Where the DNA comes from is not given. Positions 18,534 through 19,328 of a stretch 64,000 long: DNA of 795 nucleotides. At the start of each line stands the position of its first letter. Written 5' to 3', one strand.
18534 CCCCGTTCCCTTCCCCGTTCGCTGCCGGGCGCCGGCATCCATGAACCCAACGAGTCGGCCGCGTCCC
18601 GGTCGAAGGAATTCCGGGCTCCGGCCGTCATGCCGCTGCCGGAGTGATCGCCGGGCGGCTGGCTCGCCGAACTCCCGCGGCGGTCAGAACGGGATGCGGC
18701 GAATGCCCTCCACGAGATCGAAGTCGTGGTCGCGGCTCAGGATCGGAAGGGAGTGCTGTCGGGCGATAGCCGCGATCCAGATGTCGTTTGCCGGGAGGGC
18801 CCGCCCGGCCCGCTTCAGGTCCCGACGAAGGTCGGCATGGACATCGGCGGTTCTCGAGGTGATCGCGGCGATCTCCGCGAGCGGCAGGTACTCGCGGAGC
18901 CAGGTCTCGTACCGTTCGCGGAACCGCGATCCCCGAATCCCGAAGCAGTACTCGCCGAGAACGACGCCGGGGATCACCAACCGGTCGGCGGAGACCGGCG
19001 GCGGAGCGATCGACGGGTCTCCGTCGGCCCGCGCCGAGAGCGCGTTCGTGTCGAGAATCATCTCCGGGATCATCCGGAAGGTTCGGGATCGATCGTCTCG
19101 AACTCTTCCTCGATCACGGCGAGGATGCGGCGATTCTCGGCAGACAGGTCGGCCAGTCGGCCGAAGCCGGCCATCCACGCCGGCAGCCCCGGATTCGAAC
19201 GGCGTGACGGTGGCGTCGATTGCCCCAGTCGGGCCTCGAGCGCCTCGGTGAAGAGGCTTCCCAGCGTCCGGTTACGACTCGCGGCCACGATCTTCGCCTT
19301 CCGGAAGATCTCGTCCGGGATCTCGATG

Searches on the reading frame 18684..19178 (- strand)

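Call 11: search_protein_families(library=pfam, proteins=[window:18684-19178:-], max_evalue=0.001)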
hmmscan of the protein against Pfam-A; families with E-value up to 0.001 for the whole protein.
window:18684-19178:- (164 aa): 1 family
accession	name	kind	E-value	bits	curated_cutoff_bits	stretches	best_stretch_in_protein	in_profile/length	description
PF01850.27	PIN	-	6.3e-12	46.6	23.6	1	40-157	1-118/120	PIN domain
